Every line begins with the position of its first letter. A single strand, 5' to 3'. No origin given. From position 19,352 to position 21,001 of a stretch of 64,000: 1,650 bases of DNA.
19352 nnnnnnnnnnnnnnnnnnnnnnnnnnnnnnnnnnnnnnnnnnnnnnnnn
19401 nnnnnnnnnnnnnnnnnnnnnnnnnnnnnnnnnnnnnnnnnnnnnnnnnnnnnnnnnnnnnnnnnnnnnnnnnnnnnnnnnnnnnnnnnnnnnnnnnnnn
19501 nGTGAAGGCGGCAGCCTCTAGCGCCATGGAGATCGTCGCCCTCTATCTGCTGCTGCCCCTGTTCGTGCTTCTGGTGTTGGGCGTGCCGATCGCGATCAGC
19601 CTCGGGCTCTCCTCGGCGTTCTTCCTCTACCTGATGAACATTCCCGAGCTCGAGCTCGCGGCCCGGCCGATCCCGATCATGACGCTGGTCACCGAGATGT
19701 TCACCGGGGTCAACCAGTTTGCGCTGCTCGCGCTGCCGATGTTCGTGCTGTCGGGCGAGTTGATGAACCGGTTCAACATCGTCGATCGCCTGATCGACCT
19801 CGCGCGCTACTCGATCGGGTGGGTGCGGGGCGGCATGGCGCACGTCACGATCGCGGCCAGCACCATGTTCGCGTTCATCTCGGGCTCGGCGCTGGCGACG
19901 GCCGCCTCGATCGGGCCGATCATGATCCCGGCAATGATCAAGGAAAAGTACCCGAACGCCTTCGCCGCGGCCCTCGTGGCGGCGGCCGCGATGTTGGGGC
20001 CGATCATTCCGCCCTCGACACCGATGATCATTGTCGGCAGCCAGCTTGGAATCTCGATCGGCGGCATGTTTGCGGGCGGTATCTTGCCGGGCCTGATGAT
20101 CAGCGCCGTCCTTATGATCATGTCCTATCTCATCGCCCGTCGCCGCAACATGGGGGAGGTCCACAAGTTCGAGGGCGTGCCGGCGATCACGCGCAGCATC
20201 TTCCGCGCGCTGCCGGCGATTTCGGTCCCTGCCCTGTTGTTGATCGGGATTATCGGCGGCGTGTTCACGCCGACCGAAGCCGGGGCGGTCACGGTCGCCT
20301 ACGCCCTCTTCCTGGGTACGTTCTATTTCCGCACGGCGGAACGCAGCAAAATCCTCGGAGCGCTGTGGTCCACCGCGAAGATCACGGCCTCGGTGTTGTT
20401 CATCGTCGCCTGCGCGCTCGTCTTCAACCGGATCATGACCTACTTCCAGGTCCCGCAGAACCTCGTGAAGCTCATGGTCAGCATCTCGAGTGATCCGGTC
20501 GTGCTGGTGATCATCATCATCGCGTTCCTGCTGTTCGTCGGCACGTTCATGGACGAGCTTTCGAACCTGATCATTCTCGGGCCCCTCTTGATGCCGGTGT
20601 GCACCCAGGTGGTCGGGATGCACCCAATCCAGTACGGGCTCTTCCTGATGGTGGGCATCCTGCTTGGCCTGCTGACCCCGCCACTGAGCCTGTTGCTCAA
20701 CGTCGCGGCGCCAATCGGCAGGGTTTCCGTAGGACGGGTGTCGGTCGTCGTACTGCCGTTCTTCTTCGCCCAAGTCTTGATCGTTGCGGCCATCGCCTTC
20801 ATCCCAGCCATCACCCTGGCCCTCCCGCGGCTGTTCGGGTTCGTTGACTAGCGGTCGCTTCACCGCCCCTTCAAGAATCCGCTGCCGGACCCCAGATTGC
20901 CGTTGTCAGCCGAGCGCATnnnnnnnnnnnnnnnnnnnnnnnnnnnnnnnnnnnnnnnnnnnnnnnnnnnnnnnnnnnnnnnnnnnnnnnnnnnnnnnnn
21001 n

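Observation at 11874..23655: TRAP transporter locus with one DctQM permease but three DctP solute-binding paralogs, embedded in a racemase/methyltransferase/flavoprotein/SDR cluster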

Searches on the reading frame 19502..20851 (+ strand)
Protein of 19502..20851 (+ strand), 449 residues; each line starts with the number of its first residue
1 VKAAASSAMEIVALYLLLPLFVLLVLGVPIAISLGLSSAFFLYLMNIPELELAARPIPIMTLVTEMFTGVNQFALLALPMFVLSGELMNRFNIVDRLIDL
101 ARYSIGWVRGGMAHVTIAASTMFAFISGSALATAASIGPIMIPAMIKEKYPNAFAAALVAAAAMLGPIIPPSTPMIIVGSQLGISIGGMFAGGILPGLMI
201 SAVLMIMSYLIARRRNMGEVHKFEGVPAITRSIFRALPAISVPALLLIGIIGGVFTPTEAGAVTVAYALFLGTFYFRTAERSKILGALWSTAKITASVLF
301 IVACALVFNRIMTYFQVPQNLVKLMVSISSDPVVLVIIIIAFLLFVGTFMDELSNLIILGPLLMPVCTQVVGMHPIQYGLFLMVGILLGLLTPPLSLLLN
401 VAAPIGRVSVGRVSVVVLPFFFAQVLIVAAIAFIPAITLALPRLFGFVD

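Call 3: search_protein_families(library=pfam, proteins=[window:19502-20851:+])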
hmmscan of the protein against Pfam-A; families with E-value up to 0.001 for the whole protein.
window:19502-20851:+ (449 aa): 1 family
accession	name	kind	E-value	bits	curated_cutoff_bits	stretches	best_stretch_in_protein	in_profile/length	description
PF06808.19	DctM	-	2.3e-103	346.6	23.8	1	20-437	4-413/413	Tripartite ATP-independent periplasmic transporter, DctM component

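Call 9: search_protein_families(library=ncbifam, proteins=[window:19502-20851:+], max_evalue=0.00001)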
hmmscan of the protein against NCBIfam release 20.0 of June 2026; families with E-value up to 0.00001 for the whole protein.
window:19502-20851:+ (449 aa): 3 families
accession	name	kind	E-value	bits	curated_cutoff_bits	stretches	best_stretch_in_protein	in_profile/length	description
TIGR00786.1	dctM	subfamily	1e-101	340.7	268.45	1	27-442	1-405/405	TRAP transporter large permease subunit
NF011634.1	PRK15060.1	equivalog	3.7e-62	210.7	800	1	16-438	6-417/425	2,3-diketo-L-gulonate TRAP transporter large permease YiaN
TIGR02123.1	TRAP_fused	subfamily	2.3e-23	82.8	320.65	1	52-439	138-536/615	TRAP transporter fused permease subunit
